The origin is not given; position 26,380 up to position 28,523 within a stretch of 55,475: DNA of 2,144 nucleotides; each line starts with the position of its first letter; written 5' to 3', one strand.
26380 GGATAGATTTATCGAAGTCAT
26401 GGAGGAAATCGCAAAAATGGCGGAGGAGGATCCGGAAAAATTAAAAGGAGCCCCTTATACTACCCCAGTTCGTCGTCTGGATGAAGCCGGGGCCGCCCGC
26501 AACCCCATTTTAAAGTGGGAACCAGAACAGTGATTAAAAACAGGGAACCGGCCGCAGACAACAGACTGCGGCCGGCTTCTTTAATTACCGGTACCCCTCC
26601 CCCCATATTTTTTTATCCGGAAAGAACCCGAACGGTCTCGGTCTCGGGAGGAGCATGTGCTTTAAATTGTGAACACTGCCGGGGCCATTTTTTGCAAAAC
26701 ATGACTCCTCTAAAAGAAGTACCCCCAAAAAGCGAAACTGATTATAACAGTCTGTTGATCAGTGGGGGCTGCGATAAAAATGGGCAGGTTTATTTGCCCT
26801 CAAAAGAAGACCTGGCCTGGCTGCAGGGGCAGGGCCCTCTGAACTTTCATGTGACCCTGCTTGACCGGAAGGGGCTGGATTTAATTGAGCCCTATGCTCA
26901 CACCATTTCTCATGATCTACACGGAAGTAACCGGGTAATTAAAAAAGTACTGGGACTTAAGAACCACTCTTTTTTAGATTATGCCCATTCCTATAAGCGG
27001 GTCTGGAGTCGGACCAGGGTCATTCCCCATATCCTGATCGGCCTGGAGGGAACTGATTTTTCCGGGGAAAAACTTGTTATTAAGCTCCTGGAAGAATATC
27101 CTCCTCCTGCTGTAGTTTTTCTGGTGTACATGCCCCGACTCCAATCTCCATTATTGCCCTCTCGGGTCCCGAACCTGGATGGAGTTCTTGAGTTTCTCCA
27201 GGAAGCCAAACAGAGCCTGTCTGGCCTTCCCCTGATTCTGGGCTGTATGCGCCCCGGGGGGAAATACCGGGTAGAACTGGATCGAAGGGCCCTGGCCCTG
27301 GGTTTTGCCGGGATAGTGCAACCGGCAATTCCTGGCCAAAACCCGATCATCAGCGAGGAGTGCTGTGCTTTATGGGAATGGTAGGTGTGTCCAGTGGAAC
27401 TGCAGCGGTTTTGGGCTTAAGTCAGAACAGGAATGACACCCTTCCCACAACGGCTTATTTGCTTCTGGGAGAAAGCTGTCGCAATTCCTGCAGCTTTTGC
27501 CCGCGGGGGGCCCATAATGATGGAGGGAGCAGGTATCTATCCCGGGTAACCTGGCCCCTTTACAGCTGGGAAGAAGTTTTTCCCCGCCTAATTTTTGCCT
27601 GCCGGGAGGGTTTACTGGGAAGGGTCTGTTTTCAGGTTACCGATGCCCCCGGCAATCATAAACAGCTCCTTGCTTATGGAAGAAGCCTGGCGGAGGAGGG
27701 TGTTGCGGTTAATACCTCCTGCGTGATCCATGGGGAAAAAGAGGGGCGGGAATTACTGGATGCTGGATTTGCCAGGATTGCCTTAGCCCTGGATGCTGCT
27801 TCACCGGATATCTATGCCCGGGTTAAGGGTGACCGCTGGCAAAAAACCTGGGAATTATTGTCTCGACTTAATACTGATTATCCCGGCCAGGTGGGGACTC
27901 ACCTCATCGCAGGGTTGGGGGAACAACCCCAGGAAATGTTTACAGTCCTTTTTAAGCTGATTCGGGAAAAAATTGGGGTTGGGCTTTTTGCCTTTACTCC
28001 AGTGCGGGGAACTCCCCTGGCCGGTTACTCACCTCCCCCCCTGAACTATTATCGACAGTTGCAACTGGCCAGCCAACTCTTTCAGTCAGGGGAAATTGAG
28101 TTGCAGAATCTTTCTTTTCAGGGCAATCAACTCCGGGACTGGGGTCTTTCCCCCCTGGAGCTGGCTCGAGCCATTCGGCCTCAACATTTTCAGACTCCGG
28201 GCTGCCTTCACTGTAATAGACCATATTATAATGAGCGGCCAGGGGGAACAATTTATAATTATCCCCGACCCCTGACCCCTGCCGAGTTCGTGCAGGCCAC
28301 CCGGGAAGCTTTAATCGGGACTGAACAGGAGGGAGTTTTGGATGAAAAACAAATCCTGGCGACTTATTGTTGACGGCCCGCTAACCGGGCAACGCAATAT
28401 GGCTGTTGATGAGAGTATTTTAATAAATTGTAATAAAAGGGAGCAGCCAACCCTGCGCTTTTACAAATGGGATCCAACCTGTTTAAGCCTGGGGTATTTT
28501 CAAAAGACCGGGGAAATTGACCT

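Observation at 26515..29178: gcv operon carries its own LipA-independent lipoylation module (two atypical radical-SAM proteins plus an LplA/LipM-type ligase)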

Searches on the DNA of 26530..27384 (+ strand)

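Call 42: search_rna_families(sources=[L001, L005, L008, L031, L044, L060, L069], threshold=gathering)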
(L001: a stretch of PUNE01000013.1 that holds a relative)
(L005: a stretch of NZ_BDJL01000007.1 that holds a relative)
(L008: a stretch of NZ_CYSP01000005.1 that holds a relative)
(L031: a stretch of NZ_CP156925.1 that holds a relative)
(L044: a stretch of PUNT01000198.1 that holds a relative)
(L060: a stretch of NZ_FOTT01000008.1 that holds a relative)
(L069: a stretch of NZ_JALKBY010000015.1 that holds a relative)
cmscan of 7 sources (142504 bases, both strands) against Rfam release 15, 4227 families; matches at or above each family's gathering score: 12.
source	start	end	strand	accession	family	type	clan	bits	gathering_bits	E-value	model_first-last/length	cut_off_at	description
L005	2418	2598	+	RF03166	glycine-GGAnGA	Cis-reg; riboswitch;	CL00125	123.9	110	1.2e-25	1-177/177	no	glycine-GGAnGA riboswitch aptamer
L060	5027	5127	+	RF00504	Glycine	Cis-reg; riboswitch;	CL00125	74.7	32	1.9e-13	1-94/94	no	Glycine riboswitch aptamer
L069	5098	5195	+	RF00504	Glycine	Cis-reg; riboswitch;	CL00125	68.9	32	6.6e-12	1-94/94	no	Glycine riboswitch aptamer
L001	5494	5593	+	RF00504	Glycine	Cis-reg; riboswitch;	CL00125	65.5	32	5.1e-11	1-94/94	no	Glycine riboswitch aptamer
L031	5384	5472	+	RF00504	Glycine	Cis-reg; riboswitch;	CL00125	65.3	32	5.8e-11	1-94/94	no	Glycine riboswitch aptamer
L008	5246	5335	+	RF00504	Glycine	Cis-reg; riboswitch;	CL00125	65.1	32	6.5e-11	1-94/94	no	Glycine riboswitch aptamer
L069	5349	5446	+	RF00504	Glycine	Cis-reg; riboswitch;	CL00125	63.4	32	1.8e-10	1-94/94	no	Glycine riboswitch aptamer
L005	201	291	+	RF01852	tRNA-Sec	Gene; tRNA;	CL00001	56.1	47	2.6e-08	1-91/91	no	Selenocysteine transfer RNA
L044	5457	5554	+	RF00504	Glycine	Cis-reg; riboswitch;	CL00125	55.6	32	2.1e-08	1-94/94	no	Glycine riboswitch aptamer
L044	5558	5633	+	RF00504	Glycine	Cis-reg; riboswitch;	CL00125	49.7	32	7.6e-07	9-86/94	no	Glycine riboswitch aptamer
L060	20697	20796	+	RF02510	PYLIS_3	Cis-reg;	-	48.9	38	1.2e-06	1-100/100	no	Pyrrolysine insertion sequence mttB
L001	5596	5665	+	RF00504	Glycine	Cis-reg; riboswitch;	CL00125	48.2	32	1.9e-06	8-87/94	no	Glycine riboswitch aptamer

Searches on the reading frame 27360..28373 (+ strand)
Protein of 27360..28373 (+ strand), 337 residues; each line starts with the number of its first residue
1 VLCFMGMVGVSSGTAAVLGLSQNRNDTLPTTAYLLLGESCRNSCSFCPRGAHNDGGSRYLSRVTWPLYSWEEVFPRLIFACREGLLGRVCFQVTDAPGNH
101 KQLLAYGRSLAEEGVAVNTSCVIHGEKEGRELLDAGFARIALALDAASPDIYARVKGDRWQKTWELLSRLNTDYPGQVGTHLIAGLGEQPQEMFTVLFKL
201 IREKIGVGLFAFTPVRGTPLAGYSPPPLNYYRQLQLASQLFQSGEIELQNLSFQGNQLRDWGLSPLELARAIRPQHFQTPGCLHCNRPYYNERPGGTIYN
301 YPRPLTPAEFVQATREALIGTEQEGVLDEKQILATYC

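Call 3: search_protein_families(library=pfam, proteins=[window:27360-28373:+], max_evalue=0.01)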
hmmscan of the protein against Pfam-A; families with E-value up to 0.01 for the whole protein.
window:27360-28373:+ (337 aa): 1 family
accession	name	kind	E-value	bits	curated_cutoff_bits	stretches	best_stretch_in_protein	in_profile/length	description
PF04055.27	Radical_SAM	-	1.9e-11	44.9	29.5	1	37-195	4-160/166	Radical SAM superfamily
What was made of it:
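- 27372..28373 (+): lipS2 (radical-SAM protein, LipS2 family). ATG start, 13-nt overlap with lipS1. Pfam Radical_SAM (call 3).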

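Call 4: search_protein_families(library=ncbifam, proteins=[window:27360-28373:+], max_evalue=0.01)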
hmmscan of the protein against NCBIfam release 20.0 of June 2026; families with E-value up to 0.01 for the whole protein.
window:27360-28373:+ (337 aa): 4 families
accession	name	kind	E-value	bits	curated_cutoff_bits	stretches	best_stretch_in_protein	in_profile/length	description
NF053743.1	LipS2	equivalog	2.9e-88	296.1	270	1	10-302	3-292/292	LipS2 family lipoyl synthase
TIGR04043.1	rSAM_MSMEG_0568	hypoth_equivalog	2.8e-05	23.2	303.7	1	158-235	245-320/354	MSMEG_0568 family radical SAM protein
TIGR00433.2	bioB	equivalog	0.00013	21.4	225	1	39-225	50-234/307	biotin synthase BioB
NF004019.1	PRK05481.1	subfamily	0.0013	18.1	203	0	149-205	161-219/286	lipoyl synthase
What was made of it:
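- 27372..28373 (+): NCBIfam NF053743, 296.1 bits against a cutoff of 270 (call 4).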

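Call 25: search_solved_structures(query=window:27372-28373:+, max_evalue=0.01)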
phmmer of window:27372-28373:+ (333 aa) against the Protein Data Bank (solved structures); distinct sequences matched with E-value up to 0.01: 0.

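Call 38: find_homologous_proteins(query=window:27372-28373:+, max_evalue=0.00001)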
Query window:27372-28373:+ (333 aa): 4443 proteins with E <= 0.00001 among 8000 candidates; the best 120 are listed.
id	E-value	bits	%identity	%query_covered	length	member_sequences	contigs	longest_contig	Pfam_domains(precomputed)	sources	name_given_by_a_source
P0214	1.9e-228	775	100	100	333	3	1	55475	PF04055.28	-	-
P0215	1.3e-192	657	85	100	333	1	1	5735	PF04055.28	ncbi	-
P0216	1.6e-122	427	53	100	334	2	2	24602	PF04055.28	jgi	-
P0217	3.1e-122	426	53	100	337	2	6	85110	PF04055.28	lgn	-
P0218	8.2e-121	421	55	100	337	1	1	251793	PF04055.28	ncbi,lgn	-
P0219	1.9e-119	417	53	100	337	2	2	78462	PF04055.28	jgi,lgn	-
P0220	1.6e-93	332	49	96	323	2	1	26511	PF04055.28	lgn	-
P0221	2.7e-87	311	47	93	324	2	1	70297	PF04055.28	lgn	-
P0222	2.5e-85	305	47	96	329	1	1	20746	PF04055.28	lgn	-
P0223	6.0e-78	280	47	91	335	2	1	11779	PF04055.28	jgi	jgi:biotin synthase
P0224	2.8e-76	275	46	94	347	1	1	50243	PF04055.28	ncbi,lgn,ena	-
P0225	6.7e-76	274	44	92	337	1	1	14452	PF04055.28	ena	-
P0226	7.3e-76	273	43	95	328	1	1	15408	PF04055.28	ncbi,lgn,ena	-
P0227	1.4e-75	273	43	96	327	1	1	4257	PF04055.28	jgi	-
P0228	4.7e-75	271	44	93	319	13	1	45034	PF04055.28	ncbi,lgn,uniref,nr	ncbi:radical SAM protein [Desulfofundulus thermocisternus]|uniref:radical SAM protein n=1 Tax=Desulf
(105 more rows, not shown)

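Call 49: predict_structure(alignment_id=A5)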
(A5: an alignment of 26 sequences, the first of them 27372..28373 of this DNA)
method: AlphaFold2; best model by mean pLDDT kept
length: 333 residues; sequences in the alignment: 26
mean_pLDDT: 90.3   pTM: 0.89
mean pLDDT of the five models: 90.3, 89.6, 89.5, 88.7, 87.6
residues with pLDDT >= 90: 238; 70-90: 68; 50-70: 27; < 50: 0
segments of 3 or more residues with pLDDT < 50: none
pLDDT, mean of each block of 10 residues (from residue 1): 89 89 85 85 72 68 95 97 93 93 98 94 97 96 94 90 97 95 96 97 91 86 95 96 97 96 93 76 64 83 95 97 94 83
secondary structure, 60 per line:
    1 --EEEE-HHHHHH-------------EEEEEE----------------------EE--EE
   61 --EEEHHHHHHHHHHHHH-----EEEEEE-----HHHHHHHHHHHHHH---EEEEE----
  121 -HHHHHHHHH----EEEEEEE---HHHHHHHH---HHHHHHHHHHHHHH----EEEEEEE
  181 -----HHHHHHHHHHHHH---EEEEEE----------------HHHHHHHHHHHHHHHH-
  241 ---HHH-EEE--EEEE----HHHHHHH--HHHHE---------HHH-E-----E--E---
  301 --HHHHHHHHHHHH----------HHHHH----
elements in order: E3-6 H8-13 E27-32 E63-65 H66-78 E84-89 H95-108 E112-116 H122-130 E135-141 H145-152 H156-169 E174-180 H186-198 E202-207 H224-239 E248-250 E253-256 H261-267 H270-273 H303-314 H325-329
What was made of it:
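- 27372..28373 (+): AF2 model pLDDT 90.3 (call 49).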

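Call 54: fold_search(model_id=the predicted structure, library=pdb)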
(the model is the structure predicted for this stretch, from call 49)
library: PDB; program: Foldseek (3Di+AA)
matches with E <= 10: 1627; with E <= 0.001: 69
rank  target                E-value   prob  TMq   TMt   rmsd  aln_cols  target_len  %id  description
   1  8vdw_A                2.6e-09  1.00  0.51  0.52   9.1       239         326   19  X-Ray Crystal Structure of the biotin synthase from V. parvula (released 2024-01-24)
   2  5few                  4.5e-09  1.00  0.55  0.53   8.7       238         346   18  HydE from T. maritima in complex with S-adenosyl-L-cysteine (final product) (released 2016-04-06)
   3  3iiz                  5.7e-09  1.00  0.55  0.53   6.5       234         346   18  X-ray structure of the FeFe-hydrogenase maturase HydE from T. maritima in complex with S-adenosyl-L-methionine (released 2009-09-22)
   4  3ciw                  6.3e-09  1.00  0.55  0.53   6.4       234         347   18  X-RAY structure of the [FeFe]-hydrogenase maturase HydE from thermotoga maritima (released 2008-04-08)
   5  8vdw_B                8.4e-09  1.00  0.51  0.52   9.1       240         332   20  X-Ray Crystal Structure of the biotin synthase from V. parvula (released 2024-01-24)
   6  5fep                  8.9e-09  1.00  0.55  0.53   8.7       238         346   18  HydE from T. maritima in complex with (2R,4R)-MeTDA (released 2016-04-06)
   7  8vcw                  9.4e-09  1.00  0.51  0.52   8.4       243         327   14  X-Ray Crystal Structure of the biotin synthase from B. obeum (released 2024-01-24)
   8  3cix                  9.9e-09  1.00  0.54  0.52   8.9       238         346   18  X-RAY structure of the [FeFe]-hydrogenase maturase HydE from thermotoga maritima in complex with thiocyanate (released 2008-04-08)
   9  5ff2                  1.2e-08  1.00  0.55  0.53   8.7       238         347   18  HydE from T. maritima in complex with (2R,4R)-TDA (released 2016-04-06)
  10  7o1t                  1.4e-08  1.00  0.54  0.51   8.8       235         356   17  Fe(CO)2CNCl species bound [HydE from T. Maritima (released 2021-05-26)
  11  7o1p                  1.5e-08  1.00  0.55  0.55   8.7       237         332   18  [FeFe]-hydrogenase maturase HydE from T. Maritima (C-ter stretch absent) (released 2021-05-26)
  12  7o1o                  2.1e-08  1.00  0.55  0.52   8.5       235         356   17  Complex-B bound [FeFe]-hydrogenase maturase HydE fromT. Maritima (Auxiliary cluster deleted variant) (released 2021-05-26)
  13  8qmk                  7.2e-08  1.00  0.55  0.52   8.5       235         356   17  Enzymatically-produced complex-B bound TmHydE structure (released 2023-11-22)
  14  8v0j_B                1.4e-07  1.00  0.42  0.46   4.3       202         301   18  Structure of the complex between Human LIAS and H-protein in the presence of s-adenosyl-l-methionine (released 2025-08-20)
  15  8trw_A                1.6e-07  1.00  0.48  0.53   5.3       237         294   15  Structure of human LIAS (released 2025-06-11)
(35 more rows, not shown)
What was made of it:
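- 27372..28373 (+): Nearest folds are BioB, HydE and LIAS (call 54).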
